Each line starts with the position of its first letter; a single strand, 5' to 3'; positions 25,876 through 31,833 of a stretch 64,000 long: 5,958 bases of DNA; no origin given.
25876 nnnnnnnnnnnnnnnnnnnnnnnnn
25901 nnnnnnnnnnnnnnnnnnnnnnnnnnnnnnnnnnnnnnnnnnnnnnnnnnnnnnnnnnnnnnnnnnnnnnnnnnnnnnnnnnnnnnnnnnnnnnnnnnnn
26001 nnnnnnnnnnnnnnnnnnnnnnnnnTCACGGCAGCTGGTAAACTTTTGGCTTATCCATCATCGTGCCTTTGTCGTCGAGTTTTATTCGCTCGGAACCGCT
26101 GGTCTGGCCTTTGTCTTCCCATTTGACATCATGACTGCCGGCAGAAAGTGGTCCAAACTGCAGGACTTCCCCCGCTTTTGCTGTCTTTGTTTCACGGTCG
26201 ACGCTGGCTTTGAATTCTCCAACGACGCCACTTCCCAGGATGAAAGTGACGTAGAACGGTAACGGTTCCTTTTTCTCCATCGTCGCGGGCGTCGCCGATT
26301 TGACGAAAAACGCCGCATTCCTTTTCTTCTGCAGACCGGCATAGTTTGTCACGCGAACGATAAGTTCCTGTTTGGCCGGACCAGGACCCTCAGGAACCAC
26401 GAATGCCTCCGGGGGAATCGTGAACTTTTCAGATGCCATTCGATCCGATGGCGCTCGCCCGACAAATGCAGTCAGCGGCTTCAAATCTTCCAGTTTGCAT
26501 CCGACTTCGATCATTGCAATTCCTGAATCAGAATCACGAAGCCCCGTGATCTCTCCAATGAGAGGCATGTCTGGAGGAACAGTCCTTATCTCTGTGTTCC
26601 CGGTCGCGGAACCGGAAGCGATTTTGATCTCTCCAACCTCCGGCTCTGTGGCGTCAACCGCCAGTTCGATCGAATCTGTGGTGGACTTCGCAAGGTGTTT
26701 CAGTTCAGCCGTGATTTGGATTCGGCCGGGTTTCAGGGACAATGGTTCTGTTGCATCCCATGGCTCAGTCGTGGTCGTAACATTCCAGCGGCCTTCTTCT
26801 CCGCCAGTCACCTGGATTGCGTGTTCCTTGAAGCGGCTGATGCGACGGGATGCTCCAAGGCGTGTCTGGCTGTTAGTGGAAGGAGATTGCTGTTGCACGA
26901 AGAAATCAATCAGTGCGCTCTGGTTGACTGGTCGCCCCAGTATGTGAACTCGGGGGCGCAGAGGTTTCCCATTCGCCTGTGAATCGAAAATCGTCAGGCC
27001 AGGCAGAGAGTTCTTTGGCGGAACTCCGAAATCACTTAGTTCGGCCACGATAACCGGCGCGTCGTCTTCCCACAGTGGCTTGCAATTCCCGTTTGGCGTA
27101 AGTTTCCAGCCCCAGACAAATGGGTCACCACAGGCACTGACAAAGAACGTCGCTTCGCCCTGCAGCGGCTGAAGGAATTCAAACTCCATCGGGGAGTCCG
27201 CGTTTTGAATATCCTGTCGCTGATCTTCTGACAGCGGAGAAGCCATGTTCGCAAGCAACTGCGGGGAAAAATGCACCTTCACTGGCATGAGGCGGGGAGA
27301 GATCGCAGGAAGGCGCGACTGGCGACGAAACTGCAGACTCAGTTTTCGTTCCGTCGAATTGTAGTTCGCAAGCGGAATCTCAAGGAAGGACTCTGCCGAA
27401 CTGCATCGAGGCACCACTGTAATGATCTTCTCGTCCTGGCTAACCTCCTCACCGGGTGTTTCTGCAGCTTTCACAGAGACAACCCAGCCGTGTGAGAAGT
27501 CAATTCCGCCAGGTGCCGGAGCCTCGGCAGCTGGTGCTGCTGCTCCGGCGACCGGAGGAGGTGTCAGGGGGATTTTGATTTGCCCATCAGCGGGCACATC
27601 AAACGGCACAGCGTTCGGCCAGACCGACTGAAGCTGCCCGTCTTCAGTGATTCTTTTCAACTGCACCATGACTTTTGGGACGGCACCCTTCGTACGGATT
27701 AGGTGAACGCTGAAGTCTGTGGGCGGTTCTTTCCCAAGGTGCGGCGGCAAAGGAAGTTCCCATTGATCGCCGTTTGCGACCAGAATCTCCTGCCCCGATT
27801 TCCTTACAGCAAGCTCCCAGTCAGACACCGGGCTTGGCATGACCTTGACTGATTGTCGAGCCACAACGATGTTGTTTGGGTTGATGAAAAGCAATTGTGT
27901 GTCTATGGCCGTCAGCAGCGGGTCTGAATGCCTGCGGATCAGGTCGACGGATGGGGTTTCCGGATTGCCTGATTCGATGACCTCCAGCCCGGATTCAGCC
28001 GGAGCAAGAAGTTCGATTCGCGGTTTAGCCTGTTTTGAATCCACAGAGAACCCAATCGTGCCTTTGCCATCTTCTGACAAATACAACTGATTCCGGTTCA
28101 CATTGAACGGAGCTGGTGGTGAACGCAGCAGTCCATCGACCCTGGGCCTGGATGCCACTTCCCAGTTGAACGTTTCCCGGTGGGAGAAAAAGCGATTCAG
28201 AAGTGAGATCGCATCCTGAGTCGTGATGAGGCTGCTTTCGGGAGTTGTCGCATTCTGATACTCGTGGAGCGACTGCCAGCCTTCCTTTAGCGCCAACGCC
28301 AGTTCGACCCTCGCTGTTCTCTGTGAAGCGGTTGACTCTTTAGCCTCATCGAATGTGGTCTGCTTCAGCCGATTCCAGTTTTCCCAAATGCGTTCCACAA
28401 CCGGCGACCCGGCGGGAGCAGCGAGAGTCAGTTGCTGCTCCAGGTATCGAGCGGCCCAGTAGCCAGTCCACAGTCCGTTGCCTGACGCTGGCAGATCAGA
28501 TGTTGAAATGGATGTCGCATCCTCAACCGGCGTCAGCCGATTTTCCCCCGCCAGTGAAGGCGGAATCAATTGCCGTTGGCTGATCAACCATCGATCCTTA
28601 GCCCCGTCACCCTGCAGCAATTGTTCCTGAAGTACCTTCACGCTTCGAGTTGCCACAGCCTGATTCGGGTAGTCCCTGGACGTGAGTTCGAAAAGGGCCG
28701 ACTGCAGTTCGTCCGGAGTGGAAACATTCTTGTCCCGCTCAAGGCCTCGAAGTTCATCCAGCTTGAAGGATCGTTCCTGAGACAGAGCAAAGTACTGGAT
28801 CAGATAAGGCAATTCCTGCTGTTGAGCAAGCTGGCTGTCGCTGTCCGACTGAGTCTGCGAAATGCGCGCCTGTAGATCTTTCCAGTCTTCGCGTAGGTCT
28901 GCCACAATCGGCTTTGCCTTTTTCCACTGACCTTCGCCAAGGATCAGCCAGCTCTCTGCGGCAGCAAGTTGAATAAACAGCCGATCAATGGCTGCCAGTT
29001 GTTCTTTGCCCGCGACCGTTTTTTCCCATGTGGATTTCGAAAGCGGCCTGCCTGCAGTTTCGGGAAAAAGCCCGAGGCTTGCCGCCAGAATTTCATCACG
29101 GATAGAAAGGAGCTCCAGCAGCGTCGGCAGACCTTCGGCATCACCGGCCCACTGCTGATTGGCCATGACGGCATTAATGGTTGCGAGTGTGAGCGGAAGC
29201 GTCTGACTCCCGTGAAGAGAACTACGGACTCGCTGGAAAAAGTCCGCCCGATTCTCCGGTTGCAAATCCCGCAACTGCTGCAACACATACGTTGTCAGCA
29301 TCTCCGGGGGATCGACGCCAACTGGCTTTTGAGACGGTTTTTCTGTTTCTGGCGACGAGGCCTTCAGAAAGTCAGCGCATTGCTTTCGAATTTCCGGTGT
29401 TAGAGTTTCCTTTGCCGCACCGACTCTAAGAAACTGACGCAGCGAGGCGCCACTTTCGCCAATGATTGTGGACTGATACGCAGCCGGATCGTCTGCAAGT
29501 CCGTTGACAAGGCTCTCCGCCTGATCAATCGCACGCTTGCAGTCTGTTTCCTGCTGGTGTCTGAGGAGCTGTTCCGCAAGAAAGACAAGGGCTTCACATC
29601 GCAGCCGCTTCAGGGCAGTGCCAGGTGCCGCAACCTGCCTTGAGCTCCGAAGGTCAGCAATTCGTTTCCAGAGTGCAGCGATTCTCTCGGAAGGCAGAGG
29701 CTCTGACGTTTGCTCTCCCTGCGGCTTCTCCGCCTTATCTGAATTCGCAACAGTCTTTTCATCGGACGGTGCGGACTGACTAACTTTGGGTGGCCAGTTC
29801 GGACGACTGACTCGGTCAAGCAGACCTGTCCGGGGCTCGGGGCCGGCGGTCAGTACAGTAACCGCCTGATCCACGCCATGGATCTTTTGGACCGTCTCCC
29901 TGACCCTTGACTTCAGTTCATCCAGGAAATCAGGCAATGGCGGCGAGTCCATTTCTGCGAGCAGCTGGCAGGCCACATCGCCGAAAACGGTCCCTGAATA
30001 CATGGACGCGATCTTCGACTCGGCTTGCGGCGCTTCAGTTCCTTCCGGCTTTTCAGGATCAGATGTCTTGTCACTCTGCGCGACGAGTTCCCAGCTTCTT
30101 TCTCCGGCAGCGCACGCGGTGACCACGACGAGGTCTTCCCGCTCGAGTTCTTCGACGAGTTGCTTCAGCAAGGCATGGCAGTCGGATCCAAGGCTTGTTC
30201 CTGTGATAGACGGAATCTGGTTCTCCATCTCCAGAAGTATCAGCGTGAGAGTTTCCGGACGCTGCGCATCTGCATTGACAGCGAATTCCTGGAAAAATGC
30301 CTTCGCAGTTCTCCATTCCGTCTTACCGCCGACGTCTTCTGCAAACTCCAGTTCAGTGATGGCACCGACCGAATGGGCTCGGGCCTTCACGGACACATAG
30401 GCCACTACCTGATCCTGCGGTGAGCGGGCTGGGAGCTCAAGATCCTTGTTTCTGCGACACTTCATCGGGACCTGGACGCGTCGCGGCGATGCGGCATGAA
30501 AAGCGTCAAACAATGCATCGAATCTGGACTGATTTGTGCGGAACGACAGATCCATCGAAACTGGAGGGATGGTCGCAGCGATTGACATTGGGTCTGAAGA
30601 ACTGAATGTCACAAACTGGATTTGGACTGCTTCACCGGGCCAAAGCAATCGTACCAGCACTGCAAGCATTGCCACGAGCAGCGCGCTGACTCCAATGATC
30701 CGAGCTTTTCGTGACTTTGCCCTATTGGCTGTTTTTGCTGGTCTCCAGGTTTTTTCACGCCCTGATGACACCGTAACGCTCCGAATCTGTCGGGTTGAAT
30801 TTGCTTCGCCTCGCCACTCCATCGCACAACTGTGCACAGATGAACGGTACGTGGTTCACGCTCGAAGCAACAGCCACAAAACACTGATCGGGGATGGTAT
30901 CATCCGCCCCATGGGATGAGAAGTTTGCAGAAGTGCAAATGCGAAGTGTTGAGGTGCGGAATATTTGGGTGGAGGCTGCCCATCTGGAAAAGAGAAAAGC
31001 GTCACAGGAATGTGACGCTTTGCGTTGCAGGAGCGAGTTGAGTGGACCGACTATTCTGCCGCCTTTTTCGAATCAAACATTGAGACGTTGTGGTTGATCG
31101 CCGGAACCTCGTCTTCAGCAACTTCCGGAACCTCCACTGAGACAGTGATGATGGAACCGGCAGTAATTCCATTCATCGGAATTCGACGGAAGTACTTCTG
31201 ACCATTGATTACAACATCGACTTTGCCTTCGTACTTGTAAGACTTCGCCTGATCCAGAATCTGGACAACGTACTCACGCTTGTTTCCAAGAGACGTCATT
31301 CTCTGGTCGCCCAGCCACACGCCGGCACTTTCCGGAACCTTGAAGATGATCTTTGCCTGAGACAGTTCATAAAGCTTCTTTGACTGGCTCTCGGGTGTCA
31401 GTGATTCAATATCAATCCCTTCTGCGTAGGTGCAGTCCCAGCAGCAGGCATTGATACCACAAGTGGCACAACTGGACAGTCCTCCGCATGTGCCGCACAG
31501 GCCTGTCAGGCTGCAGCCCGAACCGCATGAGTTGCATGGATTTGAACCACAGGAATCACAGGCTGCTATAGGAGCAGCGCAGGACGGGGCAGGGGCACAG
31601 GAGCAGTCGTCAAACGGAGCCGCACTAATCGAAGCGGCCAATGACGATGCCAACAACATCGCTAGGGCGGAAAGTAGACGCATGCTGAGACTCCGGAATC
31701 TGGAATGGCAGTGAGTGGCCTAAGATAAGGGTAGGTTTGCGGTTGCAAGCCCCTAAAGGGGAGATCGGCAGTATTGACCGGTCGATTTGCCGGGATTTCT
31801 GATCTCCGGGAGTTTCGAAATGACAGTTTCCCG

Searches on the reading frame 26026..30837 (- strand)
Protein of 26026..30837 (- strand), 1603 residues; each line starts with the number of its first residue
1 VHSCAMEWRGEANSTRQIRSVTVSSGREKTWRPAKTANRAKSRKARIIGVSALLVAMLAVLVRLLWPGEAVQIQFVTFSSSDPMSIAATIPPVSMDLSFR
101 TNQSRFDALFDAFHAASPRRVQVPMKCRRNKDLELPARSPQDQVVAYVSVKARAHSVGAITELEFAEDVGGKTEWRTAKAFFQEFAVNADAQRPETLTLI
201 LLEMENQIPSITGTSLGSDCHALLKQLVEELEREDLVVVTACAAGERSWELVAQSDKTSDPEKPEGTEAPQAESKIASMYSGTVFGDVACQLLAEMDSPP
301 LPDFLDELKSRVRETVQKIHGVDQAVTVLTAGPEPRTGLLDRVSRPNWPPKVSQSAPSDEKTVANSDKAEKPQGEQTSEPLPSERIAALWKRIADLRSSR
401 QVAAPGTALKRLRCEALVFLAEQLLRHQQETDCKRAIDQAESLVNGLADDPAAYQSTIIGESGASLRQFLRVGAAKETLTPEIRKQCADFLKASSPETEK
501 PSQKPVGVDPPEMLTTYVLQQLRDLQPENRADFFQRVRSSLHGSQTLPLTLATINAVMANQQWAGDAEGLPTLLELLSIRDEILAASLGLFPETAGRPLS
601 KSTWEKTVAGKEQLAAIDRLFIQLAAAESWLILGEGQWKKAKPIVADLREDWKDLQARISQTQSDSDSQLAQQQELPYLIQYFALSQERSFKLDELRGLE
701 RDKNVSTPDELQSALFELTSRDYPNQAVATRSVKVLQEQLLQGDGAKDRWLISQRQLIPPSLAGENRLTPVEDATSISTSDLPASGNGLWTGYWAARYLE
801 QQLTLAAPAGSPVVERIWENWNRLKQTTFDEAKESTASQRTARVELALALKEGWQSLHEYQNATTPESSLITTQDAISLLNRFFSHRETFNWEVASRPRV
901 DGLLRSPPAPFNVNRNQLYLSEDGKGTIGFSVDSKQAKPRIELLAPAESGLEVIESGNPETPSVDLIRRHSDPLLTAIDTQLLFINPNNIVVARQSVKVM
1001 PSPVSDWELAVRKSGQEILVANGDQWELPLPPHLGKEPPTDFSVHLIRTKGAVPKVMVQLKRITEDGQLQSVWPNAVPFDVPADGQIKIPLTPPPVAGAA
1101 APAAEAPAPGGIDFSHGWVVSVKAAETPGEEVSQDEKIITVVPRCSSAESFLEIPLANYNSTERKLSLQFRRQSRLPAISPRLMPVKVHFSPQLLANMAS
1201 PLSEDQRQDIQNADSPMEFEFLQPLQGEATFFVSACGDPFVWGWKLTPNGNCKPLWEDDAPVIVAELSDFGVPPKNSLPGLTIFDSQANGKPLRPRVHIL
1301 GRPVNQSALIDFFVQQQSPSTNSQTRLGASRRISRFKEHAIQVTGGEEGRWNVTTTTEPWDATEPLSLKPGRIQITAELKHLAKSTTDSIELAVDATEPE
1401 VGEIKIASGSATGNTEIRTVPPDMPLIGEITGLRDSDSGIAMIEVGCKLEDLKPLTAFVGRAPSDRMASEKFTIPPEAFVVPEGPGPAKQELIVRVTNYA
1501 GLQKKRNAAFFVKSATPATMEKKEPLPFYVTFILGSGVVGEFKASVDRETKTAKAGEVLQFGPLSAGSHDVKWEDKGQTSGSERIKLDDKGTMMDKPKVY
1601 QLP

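Call 6: search_protein_families(library=pfam, proteins=[window:26026-30837:-], max_evalue=0.01)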
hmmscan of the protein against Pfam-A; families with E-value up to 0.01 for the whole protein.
window:26026-30837:- (1603 aa): 0 families

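Call 25: search_solved_structures(query=window:26026-30837:-, max_evalue=1)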
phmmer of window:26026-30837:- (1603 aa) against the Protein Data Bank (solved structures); distinct sequences matched with E-value up to 1: 0.

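Call 31: search_protein_families(library=pfam, alignment_id=A3, max_evalue=1)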
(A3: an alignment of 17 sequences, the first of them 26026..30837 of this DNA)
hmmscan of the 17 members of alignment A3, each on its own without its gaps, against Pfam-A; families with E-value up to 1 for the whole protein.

A. member 1, window:26026-30837:- (1603 aa): 0 families

B. families by the number of members that match (of 17 scanned): 9 families
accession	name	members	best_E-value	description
PF14686.12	fn3_3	4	0.081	Polysaccharide lyase family 4, domain II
PF04234.18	CopC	3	0.042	CopC domain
PF13750.12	Big_3_3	1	0.019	Bacterial Ig-like domain (group 3)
PF01105.29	EMP24_GP25L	1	0.041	emp24/gp25L/p24 family/GOLD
PF00607.25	Gag_p24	1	0.082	gag protein p24 N-terminal domain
PF13620.12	CarboxypepD_reg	1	0.09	Carboxypeptidase regulatory-like domain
PF24162.1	RUS6_N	1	0.16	Protein root UVB sensitive 6, N-terminal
PF11961.13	DUF3475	1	0.17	Domain of unknown function (DUF3475)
PF20598.4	DUF6795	1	0.23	Domain of unknown function (DUF6795)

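Call 67: search_protein_families(library=ncbifam, proteins=[window:26026-30837:-], max_evalue=0.01)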
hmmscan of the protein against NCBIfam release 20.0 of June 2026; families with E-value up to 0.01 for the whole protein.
window:26026-30837:- (1603 aa): 0 families

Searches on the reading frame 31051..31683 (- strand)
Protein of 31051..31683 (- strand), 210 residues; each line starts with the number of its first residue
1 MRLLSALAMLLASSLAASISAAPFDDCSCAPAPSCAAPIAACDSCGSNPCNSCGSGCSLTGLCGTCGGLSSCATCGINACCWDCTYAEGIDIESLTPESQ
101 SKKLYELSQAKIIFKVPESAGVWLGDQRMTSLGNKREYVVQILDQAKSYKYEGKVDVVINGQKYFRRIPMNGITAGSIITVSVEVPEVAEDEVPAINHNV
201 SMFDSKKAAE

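Call 6: search_protein_families(library=pfam, proteins=[window:31051-31683:-], max_evalue=0.01)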
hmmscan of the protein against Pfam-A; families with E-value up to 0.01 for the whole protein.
window:31051-31683:- (210 aa): 0 families

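Call 36: search_protein_families(library=pfam, proteins=[window:31051-31683:-], max_evalue=0.01)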
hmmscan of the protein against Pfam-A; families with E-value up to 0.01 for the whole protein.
window:31051-31683:- (210 aa): 0 families

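Call 67: search_protein_families(library=ncbifam, proteins=[window:31051-31683:-], max_evalue=0.01)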
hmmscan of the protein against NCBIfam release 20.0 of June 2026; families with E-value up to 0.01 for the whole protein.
window:31051-31683:- (210 aa): 1 family
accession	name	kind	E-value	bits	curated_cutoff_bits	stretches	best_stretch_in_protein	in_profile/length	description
TIGR03000.1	plancto_dom_1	domain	1.2e-06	28.3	43.1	1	109-164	2-57/75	TIGR03000 domain-containing protein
